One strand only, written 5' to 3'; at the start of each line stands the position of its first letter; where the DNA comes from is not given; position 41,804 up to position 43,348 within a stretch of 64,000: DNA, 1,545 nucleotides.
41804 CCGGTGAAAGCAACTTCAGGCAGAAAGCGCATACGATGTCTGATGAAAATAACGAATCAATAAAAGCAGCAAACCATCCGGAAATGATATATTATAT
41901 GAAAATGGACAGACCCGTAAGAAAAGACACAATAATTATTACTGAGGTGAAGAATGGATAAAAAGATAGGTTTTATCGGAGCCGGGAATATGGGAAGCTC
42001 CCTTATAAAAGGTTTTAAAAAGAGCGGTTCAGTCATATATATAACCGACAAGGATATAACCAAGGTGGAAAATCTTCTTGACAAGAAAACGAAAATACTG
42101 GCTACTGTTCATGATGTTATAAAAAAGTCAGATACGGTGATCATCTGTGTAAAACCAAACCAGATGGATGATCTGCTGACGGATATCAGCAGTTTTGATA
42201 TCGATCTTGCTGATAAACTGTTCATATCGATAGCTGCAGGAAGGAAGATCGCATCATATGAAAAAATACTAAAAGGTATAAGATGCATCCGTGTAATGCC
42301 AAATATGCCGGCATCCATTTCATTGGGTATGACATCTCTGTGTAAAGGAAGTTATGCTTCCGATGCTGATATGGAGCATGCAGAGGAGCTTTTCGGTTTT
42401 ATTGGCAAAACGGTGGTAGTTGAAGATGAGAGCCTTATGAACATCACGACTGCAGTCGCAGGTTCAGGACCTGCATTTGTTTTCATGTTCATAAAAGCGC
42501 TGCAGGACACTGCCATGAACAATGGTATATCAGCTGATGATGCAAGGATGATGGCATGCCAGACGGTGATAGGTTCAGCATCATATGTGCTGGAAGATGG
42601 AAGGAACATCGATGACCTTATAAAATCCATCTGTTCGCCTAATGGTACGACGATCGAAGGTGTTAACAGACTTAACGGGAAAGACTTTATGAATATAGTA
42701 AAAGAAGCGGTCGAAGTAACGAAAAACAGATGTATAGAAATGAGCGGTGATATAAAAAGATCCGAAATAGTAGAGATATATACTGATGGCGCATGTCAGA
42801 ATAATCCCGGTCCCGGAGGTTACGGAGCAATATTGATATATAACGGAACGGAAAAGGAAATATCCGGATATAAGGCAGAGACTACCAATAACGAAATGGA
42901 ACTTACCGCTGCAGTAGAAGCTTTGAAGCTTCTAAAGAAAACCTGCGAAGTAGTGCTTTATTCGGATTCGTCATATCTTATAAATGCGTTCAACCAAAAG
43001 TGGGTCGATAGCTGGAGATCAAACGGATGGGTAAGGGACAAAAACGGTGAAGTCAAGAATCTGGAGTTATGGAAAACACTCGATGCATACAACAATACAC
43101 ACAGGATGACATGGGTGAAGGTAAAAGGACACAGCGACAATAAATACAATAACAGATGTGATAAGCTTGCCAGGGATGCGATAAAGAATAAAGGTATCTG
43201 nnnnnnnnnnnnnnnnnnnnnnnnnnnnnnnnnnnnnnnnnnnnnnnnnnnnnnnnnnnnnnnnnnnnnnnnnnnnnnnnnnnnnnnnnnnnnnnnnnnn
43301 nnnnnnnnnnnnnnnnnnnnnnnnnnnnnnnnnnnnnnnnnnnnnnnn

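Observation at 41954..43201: Pyrroline-5-carboxylate reductase fused in frame to a complete RNase HI domain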

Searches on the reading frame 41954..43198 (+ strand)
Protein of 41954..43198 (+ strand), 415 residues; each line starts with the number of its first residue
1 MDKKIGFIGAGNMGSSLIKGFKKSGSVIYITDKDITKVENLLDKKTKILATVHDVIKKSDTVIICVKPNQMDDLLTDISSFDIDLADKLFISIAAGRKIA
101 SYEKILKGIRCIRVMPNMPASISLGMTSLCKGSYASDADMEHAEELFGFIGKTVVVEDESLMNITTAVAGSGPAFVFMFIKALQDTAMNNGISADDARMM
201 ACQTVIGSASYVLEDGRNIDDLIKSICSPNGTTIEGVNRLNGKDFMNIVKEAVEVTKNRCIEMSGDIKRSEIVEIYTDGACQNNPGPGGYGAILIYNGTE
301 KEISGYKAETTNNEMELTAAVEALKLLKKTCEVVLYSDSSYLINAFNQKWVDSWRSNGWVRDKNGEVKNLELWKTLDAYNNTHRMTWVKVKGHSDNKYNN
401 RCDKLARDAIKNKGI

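Call 3: search_protein_families(library=pfam, proteins=[window:41954-43198:+], max_evalue=0.01)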
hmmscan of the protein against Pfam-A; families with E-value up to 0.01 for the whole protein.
window:41954-43198:+ (415 aa): 9 families
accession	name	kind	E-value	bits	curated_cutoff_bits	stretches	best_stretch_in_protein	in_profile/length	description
PF00075.30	RNase_H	-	2.8e-41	141.4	25.8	1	272-410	3-140/141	RNase H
PF14748.11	P5CR_dimer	-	1.7e-31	109.1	25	1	159-263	1-105/105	Pyrroline-5-carboxylate reductase dimerisation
PF03807.23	F420_oxidored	-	8.6e-19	68.4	21.6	1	4-96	1-94/94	NADP oxidoreductase coenzyme F420-dependent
PF03446.21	NAD_binding_2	-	8.7e-12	45.8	21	1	4-70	1-68/161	NAD binding domain of 6-phosphogluconate dehydrogenase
PF01488.26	Shikimate_DH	-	1.9e-05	25.2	24.3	1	2-110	12-128/138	Shikimate / quinate 5-dehydrogenase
PF02826.25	2-Hacid_dh_C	-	5.8e-05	23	25.1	1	2-75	36-108/178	D-isomer specific 2-hydroxyacid dehydrogenase, NAD binding domain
PF07991.19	KARI_N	-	0.0041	17.2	20.6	1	2-119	4-120/165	Acetohydroxy acid isomeroreductase, NADPH-binding domain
PF02254.24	TrkA_N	-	0.0043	17.8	23.8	0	8-49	4-45/116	TrkA-N domain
PF02737.24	3HCDH_N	-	0.0058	17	22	0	4-54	1-51/180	3-hydroxyacyl-CoA dehydrogenase, NAD binding domain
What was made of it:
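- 41954..42742 (+): Pyrroline-5-carboxylate reductase module (res 1-263): Rossmann NAD(P)H domain plus P5CR dimerisation domain. PF03807 4-96 and PF14748 159-263 (call 3).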

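Call 4: search_protein_families(library=ncbifam, proteins=[window:41954-43198:+], max_evalue=0.01)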
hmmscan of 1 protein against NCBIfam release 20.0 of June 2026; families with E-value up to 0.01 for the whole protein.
window:41954-43198:+ (415 aa): 27 families (the best 25 are shown)
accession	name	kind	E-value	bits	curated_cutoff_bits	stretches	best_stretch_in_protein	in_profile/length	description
TIGR00112.1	proC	equivalog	1.5e-69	234.6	196.75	1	5-261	1-261/263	pyrroline-5-carboxylate reductase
NF001236.0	PRK00203.1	equivalog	6.6e-58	194.5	160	1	271-412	3-143/151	ribonuclease HI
NF008839.0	PRK11880.2-4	equivalog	9.2e-40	136.6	288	1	3-259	2-248/252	pyrroline-5-carboxylate reductase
NF005813.0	PRK07679.1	exception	1.1e-37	130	404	1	3-263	4-268/279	pyrroline-5-carboxylate reductase ProI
NF005814.0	PRK07680.1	equivalog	3.8e-30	105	278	1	4-258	2-258/275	late competence protein ComER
NF005384.0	PRK06928.1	exception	5.9e-20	71.9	301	1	3-268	2-271/277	pyrroline-5-carboxylate reductase ProG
NF006433.0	PRK08719.1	subfamily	6e-20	71.6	170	1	275-410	7-145/147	ribonuclease H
NF005116.0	PRK06548.1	equivalog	7e-16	58.6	280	1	271-412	5-142/161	ribonuclease H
NF005063.0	PRK06476.1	equivalog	7.4e-15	55.2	254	1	4-259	2-252/258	pyrroline-5-carboxylate reductase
NF041306.1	RnaseHI_Halo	equivalog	1.3e-08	35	300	1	270-410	67-195/197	ribonuclease HI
NF008592.0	PRK11559.1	equivalog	3e-06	26.7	397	1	1-70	1-69/296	2-hydroxy-3-oxopropionate reductase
TIGR01505.1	tartro_sem_red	equivalog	9.1e-06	25.1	340.75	1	4-67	1-64/291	2-hydroxy-3-oxopropionate reductase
NF046109.1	RNaseH_Halikb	equivalog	7.7e-05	22.7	320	1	271-377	79-178/211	ribonuclease H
NF010482.0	PRK13907.1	equivalog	0.00015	21.8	231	1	273-344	2-74/128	ribonuclease H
NF005567.0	PRK07238.1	equivalog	0.0003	20.2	326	1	274-350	5-86/378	bifunctional RNase H/acid phosphatase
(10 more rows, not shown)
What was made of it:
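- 41954..43201 (+): proC::rnhA fusion gene, 415 aa including the stop codon. Both domains are full length and above equivalog cutoffs (calls 3, 4).
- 41954..42742 (+): TIGR00112 scores 234.6 bits against a cutoff of 196.75 (call 4).
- On Pyrroline-5-carboxylate reductase (ProC, TIGR00112 / EC 1.5.1.2): 234.6 bits against a cutoff of 196.75 (call 4).
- On Ribonuclease HI (type 1 RNase H, NF001236 / PF00075): 194.5 bits against a cutoff of 160 (call 4).
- Checked: NCBIfam (call 4): TIGR00112 proC scores 234.6 bits (cutoff 196.75) and NF001236 RNase HI scores 194.5 bits (cutoff 160).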

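Call 5: find_homologous_proteins(query=window:41954-43198:+, max_evalue=1e-10)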
Query window:41954-43198:+ (415 aa): 4842 proteins with E <= 1e-10 among 8000 candidates; the best 120 are listed.
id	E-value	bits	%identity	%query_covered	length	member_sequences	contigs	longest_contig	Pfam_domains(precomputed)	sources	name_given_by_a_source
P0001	7.5e-246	833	90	100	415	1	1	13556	PF14748.12,PF00075.31,PF03446.22,PF03807.24,PF01488.27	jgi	jgi:ribonuclease HI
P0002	4.8e-243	824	89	100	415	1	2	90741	PF14748.12,PF00075.31,PF03446.22,PF03807.24,PF01488.27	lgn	-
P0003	6.6e-157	541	61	100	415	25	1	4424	PF14748.12,PF00075.31,PF03446.22,PF02826.26,PF03807.24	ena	-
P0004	1.8e-148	513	57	99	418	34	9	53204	PF14748.12,PF00075.31,PF03446.22,PF02826.26,PF03807.24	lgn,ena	-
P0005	7.8e-148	511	58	99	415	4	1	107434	PF14748.12,PF00075.31,PF03446.22,PF02826.26,PF03807.24,PF01488.27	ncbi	-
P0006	1.4e-146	507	57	99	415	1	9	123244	PF14748.12,PF00075.31,PF03446.22,PF02826.26,PF03807.24,PF01488.27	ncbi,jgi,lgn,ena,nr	ncbi:MAG: Ribonuclease HI [Firmicutes bacterium ADurb.Bin146]|jgi:ribonuclease HI|nr:MAG: Ribonuclea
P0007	1.4e-146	507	56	99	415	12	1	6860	PF14748.12,PF00075.31,PF03446.22,PF02826.26,PF03807.24,PF01488.27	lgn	-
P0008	1.0e-136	474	57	90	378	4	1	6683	PF14748.12,PF00075.31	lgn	-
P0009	2.1e-126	440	51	99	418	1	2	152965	PF14748.12,PF00075.31,PF03446.22,PF02826.26,PF03807.24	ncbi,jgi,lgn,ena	-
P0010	5.3e-87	311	39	97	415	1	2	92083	PF14748.12,PF00075.31,PF03807.24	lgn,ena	-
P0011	7.3e-86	307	41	97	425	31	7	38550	PF14748.12,PF00075.31,PF03807.24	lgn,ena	-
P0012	2.3e-84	302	41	97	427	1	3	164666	PF14748.12,PF00075.31,PF03807.24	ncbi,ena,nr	ncbi:MAG: hypothetical protein DBX59_09785 [Bacillota bacterium]|nr:MAG: hypothetical protein DBX59_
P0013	8.4e-84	300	42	99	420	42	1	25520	PF14748.12,PF00075.31,PF03807.24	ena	-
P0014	3.0e-83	298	41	98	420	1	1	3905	PF14748.12,PF00075.31,PF03807.24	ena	-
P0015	5.4e-83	297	40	97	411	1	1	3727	PF14748.12,PF00075.31,PF03807.24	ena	-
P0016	1.1e-82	296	40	98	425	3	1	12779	PF14748.12,PF00075.31,PF03807.24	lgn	-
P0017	1.4e-81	293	39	97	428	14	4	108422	PF14748.12,PF00075.31,PF03807.24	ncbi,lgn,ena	-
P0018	1.5e-81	293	40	98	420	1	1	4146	PF14748.12,PF00075.31,PF03446.22,PF03807.24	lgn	-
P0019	1.5e-81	293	40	97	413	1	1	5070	PF14748.12,PF00075.31,PF03807.24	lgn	-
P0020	1.5e-81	293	39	98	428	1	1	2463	PF14748.12,PF00075.31,PF03807.24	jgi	-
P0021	2.8e-81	292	37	97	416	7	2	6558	PF14748.12,PF00075.31,PF03807.24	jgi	-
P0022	5.5e-80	287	38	98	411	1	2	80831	PF14748.12,PF00075.31,PF03807.24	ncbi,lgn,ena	-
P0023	5.8e-80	287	39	99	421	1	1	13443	PF14748.12,PF00075.31,PF03807.24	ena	-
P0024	1.1e-79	286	37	99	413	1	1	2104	PF14748.12,PF00075.31,PF03807.24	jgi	-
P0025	1.5e-79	286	39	98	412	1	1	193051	PF14748.12,PF00075.31,PF03807.24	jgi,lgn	-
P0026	1.5e-79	286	37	98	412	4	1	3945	PF14748.12,PF00075.31,PF03807.24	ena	-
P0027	3.6e-79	285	38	98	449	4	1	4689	PF14748.12,PF00075.31,PF03807.24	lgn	-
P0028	3.7e-79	285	40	99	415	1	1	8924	PF13456.13,PF14748.12,PF00075.31,PF03807.24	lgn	-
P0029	2.8e-78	282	39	99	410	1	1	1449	PF14748.12,PF00075.31,PF03807.24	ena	-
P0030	2.5e-77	279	38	97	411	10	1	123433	PF14748.12,PF00075.31,PF03807.24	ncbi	-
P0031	8.0e-77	277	36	98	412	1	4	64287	PF14748.12,PF00075.31,PF03807.24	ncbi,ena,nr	ncbi:MAG: pyrroline-5-carboxylate reductase [Clostridia bacterium]|nr:pyrroline-5-carboxylate reduct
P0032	1.7e-76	276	38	97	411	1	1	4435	PF14748.12,PF00075.31,PF03807.24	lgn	-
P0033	8.2e-76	274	39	98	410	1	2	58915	PF14748.12,PF00075.31,PF03807.24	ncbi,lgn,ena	-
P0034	9.8e-76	273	37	96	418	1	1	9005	PF14748.12,PF00075.31,PF03807.24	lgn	-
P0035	1.1e-75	273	38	99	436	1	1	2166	PF14748.12,PF00075.31,PF03807.24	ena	-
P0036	1.6e-75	273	38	98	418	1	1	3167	PF14748.12,PF00075.31,PF03807.24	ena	-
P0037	4.5e-75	271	37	97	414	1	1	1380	PF14748.12,PF00075.31,PF03807.24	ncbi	-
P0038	5.0e-74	268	38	98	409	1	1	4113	PF14748.12,PF00075.31,PF03807.24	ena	-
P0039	2.2e-73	266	37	98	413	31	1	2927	PF14748.12,PF00075.31,PF03807.24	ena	-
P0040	5.4e-73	264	36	98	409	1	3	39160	PF14748.12,PF00075.31,PF03807.24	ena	-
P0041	9.1e-69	250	48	59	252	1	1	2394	PF14748.12,PF00075.31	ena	-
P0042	2.5e-68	249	38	97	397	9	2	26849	PF14748.12,PF00075.31,PF03807.24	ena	-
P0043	5.3e-67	245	52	56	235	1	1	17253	PF14748.12,PF03446.22,PF02826.26,PF03807.24,PF01488.27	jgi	-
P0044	1.2e-61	227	53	33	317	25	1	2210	PF00075.31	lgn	-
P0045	2.1e-59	220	46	35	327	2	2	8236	PF00075.31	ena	-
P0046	4.5e-57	212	50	33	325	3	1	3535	PF00075.31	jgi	jgi:ribonuclease HI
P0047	4.7e-57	212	51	33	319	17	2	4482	PF00075.31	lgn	-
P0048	6.8e-57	211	48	36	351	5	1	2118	PF00075.31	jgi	-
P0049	1.7e-55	207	47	33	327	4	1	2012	PF00075.31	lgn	-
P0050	2.0e-55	207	48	33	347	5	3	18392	PF00075.31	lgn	-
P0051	4.1e-55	206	50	33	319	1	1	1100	PF00075.31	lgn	-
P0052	6.2e-55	205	46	35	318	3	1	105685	PF00075.31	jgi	-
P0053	1.3e-54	204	47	34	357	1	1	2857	PF00075.31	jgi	-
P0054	2.1e-54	203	51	33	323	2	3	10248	PF00075.31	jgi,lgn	jgi:ribonuclease HI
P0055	3.7e-54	202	49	33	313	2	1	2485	PF00075.31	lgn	-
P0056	9.9e-54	201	49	33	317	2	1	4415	PF00075.31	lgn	-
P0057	1.1e-53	201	51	33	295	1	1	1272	PF00075.31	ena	-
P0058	1.7e-52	197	61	33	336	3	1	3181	PF00075.31,PF13302.14,PF00583.32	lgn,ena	-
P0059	1.9e-52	197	49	33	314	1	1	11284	PF00075.31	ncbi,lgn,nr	ncbi:MAG: ribonuclease HI [Chloroflexi bacterium]|nr:ribonuclease HI [Chloroflexota bacterium]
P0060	2.5e-52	196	44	62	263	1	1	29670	PF14748.12,PF02153.24,PF03446.22,PF01210.30,PF03807.24,PF07991.19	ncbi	-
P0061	3.0e-52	196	43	64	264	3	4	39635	PF14748.12,PF02153.24,PF03446.22,PF01210.30,PF03807.24,PF07991.19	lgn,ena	-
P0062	3.0e-52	196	63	33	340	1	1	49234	PF00075.31,PF00293.35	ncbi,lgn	-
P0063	1.3e-51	194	51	44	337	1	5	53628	PF00075.31,PF13302.14,PF00583.32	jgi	-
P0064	3.4e-51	193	42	64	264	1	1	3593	PF14748.12,PF03446.22,PF01210.30,PF03807.24,PF07991.19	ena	-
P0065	3.7e-51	192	58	33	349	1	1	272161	PF00075.31,PF13420.14,PF13302.14,PF00583.32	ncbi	-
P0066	4.1e-51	192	43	61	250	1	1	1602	PF14748.12,PF00075.31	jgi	-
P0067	4.1e-51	192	53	43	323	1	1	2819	PF00075.31,PF08719.18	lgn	-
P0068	5.4e-51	192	52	43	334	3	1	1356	PF00075.31,PF13302.14,PF00583.32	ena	-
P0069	6.0e-51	192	63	33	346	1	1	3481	PF00075.31,PF00293.35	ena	-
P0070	8.4e-51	191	62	33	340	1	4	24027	PF28549.1,PF00075.31,PF00293.35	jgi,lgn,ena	-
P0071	1.0e-50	191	52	43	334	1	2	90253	PF00075.31,PF13302.14,PF00583.32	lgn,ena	-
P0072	1.1e-50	191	53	43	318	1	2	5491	PF00075.31,PF08719.18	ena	-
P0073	1.3e-50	191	52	43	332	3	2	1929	PF00075.31,PF08719.18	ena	-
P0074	1.4e-50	191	51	43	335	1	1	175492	PF00075.31,PF13302.14,PF00583.32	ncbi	-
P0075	1.6e-50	190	60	33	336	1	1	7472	PF00075.31,PF13302.14,PF00583.32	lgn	-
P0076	1.9e-50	190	52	43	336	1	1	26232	PF00075.31,PF13302.14,PF00583.32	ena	-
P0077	1.9e-50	190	58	34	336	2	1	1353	PF00075.31,PF13302.14,PF00583.32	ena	-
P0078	2.1e-50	190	61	34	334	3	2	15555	PF00075.31,PF13302.14,PF00583.32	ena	-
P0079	2.3e-50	190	52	43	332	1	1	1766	PF00075.31,PF13302.14,PF00583.32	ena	-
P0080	2.8e-50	190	52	44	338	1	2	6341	PF00075.31,PF13302.14,PF00583.32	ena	-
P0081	3.0e-50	189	46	50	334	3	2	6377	PF00075.31,PF13302.14,PF00583.32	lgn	-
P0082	3.7e-50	189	52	43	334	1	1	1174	PF00075.31,PF13302.14,PF00583.32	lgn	-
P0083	3.8e-50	189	60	33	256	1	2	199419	PF00075.31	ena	-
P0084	3.9e-50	189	63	33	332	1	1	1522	PF28549.1,PF00075.31,PF00293.35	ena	-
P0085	3.9e-50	189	61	33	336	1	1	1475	PF00075.31,PF13302.14,PF00583.32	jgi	-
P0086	4.1e-50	189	45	33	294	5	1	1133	PF00075.31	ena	-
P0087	5.0e-50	189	52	43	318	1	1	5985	PF00075.31,PF08719.18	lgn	-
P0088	5.0e-50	189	51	44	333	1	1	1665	PF00075.31,PF13302.14,PF00583.32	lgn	-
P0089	5.6e-50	189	43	64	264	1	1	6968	PF14748.12,PF03446.22,PF01210.30,PF03807.24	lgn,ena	-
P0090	6.6e-50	188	53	43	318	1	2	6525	PF00075.31,PF08719.18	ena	-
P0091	7.5e-50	188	53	43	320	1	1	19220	PF00075.31,PF08719.18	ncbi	-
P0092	7.6e-50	188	60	34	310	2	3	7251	PF13673.14,PF00075.31,PF13302.14,PF13508.14,PF00583.32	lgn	-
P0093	7.9e-50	188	43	63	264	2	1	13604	PF14748.12,PF03807.24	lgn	-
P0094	9.0e-50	188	49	43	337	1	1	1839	PF00075.31,PF13420.14,PF13302.14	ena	-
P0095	9.1e-50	188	61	33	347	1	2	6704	PF00075.31,PF13302.14,PF00583.32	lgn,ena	-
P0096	9.3e-50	188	51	43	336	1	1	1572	PF00075.31,PF13302.14,PF00583.32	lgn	-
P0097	1.4e-49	187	63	33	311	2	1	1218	PF00075.31,PF08719.18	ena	-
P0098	1.5e-49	187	52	43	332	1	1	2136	PF00075.31,PF13302.14,PF00583.32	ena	-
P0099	1.6e-49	187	51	34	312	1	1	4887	PF00075.31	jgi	-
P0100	1.7e-49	187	50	43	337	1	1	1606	PF00075.31,PF13302.14,PF00583.32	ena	-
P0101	1.9e-49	187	51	43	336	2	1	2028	PF00075.31,PF13302.14,PF00583.32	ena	-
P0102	2.1e-49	187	59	34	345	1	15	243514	PF00075.31,PF13302.14,PF00583.32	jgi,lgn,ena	-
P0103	2.5e-49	186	61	33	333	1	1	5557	PF00075.31,PF13302.14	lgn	-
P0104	2.6e-49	186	62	33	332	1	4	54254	PF00075.31,PF13302.14,PF00583.32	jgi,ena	-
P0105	2.7e-49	186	57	34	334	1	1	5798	PF00075.31,PF13302.14,PF00583.32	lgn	-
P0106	2.9e-49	186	52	43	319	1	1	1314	PF00075.31,PF08719.18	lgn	-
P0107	2.9e-49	186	50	43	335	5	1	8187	PF00075.31,PF13302.14,PF00583.32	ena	-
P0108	3.9e-49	186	59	34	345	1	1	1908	PF00075.31,PF13420.14,PF13302.14,PF00583.32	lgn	-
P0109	4.0e-49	186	50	34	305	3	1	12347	PF00075.31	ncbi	-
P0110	4.0e-49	186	61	34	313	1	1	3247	PF13673.14,PF00075.31,PF13508.14,PF00583.32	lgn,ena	-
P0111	5.2e-49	185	52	43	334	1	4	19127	PF00075.31,PF13302.14,PF00583.32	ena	-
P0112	6.8e-49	185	56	34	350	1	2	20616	PF00075.31,PF13302.14,PF00583.32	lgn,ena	-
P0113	7.2e-49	185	60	33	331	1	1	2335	PF28549.1,PF00075.31,PF00293.35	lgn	-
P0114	7.6e-49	185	59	34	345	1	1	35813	PF00075.31,PF13302.14,PF00583.32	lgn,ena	-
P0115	7.7e-49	185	56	35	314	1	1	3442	PF00075.31,PF08719.18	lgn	-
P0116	8.1e-49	185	60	34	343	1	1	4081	PF00075.31,PF00293.35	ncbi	-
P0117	1.1e-48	184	50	42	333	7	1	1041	PF00075.31,PF08719.18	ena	-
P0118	1.4e-48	184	58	33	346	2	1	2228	PF00075.31,PF13420.14,PF13302.14,PF00583.32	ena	-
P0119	2.1e-48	183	52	43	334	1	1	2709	PF00075.31,PF13302.14,PF00583.32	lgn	-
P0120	2.1e-48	183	61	33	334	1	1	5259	PF00075.31,PF13302.14,PF00583.32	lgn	-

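Call 8: find_related_loci(query=A1, collection=genome_contigs, flank=6000)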
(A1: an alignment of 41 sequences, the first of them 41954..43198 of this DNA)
Query A1 (415 aa) in genome_contigs; peptide patterns used: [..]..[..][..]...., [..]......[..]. (x = any residue, [..] = any of these).
600 stretches matched a pattern (row limit reached: there are more); 591 encode a relative of the query (tblastn E <= 1e-3); the best 80 are kept; 80 distinct loci.
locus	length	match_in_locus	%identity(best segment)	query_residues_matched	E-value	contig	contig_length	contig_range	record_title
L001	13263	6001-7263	46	3-411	4e-107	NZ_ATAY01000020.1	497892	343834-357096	Ruminiclostridium papyrosolvens C7 contig00025, whole genome shotgun sequence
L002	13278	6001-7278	42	1-411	7e-102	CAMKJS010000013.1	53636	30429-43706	MAG: uncultured Clostridia bacterium isolate SRR12081298_bin.59_metaWRAP_v1.3_MAG genome assembly, contig: ERZ12289774.6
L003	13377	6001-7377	42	4-410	6e-100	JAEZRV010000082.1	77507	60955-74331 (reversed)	MAG: Bacillota bacterium isolate OH_PDB_205 k127_1658561, whole genome shotgun sequence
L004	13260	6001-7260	42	1-412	2e-96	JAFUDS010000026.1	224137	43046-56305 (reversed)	MAG: Clostridia bacterium isolate RGIG4401 Roe_deer_Omasum-2__c3183, whole genome shotgun sequence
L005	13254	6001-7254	41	5-411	6e-96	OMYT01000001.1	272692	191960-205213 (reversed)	uncultured Clostridiales bacterium isolate RUG095 genome assembly, contig: scaffold_1, whole genome shotgun sequence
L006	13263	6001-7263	40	1-414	5e-93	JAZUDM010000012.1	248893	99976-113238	MAG: Saccharofermentans sp. isolate T1900045309_TH20190079.MAGScoT_cleanbin_000002 SGB_6208_k141_879739, whole genome sh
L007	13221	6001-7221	41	4-405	9e-93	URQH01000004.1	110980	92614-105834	uncultured Clostridiales bacterium isolate UMGS1241 genome assembly, contig: NODE_267_length_110980_cov_42.890521, whole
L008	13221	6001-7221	39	4-411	2e-92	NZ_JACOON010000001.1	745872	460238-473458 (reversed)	Christensenella tenuis strain NSJ-35 HPD3569_ctg01, whole genome shotgun sequence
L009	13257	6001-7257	41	4-412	3e-91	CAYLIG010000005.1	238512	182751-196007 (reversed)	MAG TPA_asm: uncultured Christensenella sp. isolate binchicken_co27_68 genome assembly, contig: NODE_45_length_238512_co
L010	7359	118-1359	40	5-413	8e-91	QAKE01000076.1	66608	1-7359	MAG: Bacillota bacterium isolate CIM:MAG 1059 contig_11848, whole genome shotgun sequence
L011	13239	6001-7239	41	7-414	4e-89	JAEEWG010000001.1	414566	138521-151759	MAG: Clostridia bacterium isolate Tb.RUG.474 NODE_10_length_414566_cov_2.897753, whole genome shotgun sequence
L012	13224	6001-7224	42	4-412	2e-89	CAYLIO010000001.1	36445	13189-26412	MAG TPA_asm: uncultured Clostridia bacterium isolate SRP141132_co2_120 genome assembly, contig: NODE_571_length_36445_co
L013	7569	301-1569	38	4-411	2e-88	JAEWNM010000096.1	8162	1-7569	MAG: Bacillota bacterium isolate OH_PDB_17 k127_1468732, whole genome shotgun sequence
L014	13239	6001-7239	39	4-406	7e-86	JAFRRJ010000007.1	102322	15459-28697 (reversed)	MAG: Clostridiales bacterium isolate RGIG2731 Goat_Omasum-4__c49525, whole genome shotgun sequence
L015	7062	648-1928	39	4-411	6e-86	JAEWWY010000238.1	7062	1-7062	MAG: Bacillota bacterium isolate OH_SFB_118 k127_1361905, whole genome shotgun sequence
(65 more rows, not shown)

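Call 9: find_encoding_contigs(protein=P0006, flank=6000, max_places=2)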
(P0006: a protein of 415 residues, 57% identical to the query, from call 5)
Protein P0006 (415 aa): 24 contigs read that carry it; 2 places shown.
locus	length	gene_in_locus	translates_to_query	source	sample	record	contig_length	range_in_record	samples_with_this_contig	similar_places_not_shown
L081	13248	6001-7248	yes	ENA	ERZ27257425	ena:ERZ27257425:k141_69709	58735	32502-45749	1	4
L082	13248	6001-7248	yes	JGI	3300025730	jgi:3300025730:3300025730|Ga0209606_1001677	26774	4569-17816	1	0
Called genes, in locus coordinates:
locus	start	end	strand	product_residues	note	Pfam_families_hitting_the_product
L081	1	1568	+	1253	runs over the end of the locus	PF18072:FGAR-AT_linker, PF02769:AIRS_C, PF13507:GATase_5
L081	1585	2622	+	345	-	PF01208:URO-D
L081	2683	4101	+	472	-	PF02618:YceG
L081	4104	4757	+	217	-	PF01135:PCMT (weak), PF01596:Methyltransf_3, PF13847:Methyltransf_31 (weak), PF13578:Methyltransf_24, PF01564:Spermine_synth (weak)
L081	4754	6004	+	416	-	PF01136:Peptidase_U32, PF16325:Peptidase_U32_C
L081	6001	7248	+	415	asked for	PF01488:Shikimate_DH (weak), PF02826:2-Hacid_dh_C (weak), PF03446:NAD_binding_2, PF03807:F420_oxidored, PF14748:P5CR_dimer, PF00075:RNase_H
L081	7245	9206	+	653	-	PF22527:DEXQc_Suv3, PF00271:Helicase_C, PF12513:SUV3_C (weak)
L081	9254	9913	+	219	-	PF06283:ThuA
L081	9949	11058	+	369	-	PF01408:GFO_IDH_MocA, PF02894:GFO_IDH_MocA_C, PF22685:Gal80p_C-like (faint), PF22725:GFO_IDH_MocA_C3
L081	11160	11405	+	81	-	PF03840:SecG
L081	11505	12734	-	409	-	PF05977:MFS_3, PF07690:MFS_1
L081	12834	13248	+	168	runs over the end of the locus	PF02075:RuvC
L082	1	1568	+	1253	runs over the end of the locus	PF18072:FGAR-AT_linker, PF02769:AIRS_C, PF13507:GATase_5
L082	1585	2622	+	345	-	PF01208:URO-D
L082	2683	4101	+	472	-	PF02618:YceG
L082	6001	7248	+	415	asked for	PF01488:Shikimate_DH (weak), PF02826:2-Hacid_dh_C (weak), PF03446:NAD_binding_2, PF03807:F420_oxidored, PF14748:P5CR_dimer, PF00075:RNase_H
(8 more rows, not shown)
